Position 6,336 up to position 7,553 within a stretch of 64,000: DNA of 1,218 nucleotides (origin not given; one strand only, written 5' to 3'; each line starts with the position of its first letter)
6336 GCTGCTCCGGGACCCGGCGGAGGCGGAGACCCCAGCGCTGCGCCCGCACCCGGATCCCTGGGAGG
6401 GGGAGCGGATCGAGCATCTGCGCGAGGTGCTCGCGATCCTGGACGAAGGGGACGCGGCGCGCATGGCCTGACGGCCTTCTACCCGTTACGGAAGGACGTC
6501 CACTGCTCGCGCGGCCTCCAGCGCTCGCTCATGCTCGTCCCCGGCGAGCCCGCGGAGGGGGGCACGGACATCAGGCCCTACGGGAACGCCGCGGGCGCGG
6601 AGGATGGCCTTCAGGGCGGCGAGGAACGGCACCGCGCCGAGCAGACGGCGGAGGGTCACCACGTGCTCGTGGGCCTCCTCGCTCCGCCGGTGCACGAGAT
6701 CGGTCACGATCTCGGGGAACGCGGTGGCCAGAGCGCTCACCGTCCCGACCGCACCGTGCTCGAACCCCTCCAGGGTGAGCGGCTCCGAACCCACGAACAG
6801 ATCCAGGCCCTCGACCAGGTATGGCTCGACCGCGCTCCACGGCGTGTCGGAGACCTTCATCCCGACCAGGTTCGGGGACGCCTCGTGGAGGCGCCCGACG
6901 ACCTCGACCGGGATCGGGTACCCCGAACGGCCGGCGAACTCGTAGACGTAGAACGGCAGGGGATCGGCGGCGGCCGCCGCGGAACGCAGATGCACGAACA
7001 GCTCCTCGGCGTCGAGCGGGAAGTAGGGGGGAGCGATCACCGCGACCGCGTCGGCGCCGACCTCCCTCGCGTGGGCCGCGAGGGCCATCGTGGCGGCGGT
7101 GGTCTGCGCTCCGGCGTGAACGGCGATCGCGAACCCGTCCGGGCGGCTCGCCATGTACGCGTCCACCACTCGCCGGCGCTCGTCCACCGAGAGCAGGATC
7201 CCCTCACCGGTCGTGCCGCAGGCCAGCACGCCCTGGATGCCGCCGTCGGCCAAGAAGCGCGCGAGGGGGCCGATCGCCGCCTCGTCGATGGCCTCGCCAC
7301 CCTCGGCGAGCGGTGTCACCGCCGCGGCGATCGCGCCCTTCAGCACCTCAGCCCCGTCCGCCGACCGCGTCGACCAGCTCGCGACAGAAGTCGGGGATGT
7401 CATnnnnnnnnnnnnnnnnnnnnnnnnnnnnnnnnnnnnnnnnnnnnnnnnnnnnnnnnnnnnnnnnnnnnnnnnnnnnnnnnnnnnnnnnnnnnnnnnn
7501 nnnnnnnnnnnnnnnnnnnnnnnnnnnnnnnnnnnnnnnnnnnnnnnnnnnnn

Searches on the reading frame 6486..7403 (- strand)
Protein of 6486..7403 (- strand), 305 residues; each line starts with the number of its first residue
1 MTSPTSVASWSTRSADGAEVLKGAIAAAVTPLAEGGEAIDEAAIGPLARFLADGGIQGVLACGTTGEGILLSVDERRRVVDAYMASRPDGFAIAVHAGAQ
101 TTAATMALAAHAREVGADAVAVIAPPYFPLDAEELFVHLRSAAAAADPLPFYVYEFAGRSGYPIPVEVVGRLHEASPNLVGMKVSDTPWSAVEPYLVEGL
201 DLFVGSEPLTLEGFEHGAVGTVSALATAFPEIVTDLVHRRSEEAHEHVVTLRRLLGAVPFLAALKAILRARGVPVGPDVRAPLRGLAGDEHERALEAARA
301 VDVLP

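Call 49: search_protein_families(library=pfam, proteins=[window:6486-7403:-], max_evalue=0.001)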
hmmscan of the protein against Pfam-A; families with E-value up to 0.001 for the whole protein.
window:6486-7403:- (305 aa): 1 family
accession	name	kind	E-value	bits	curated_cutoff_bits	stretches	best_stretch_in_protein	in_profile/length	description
PF00701.28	DHDPS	-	7.8e-39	133.6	22.1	1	21-293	2-281/289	Dihydrodipicolinate synthetase family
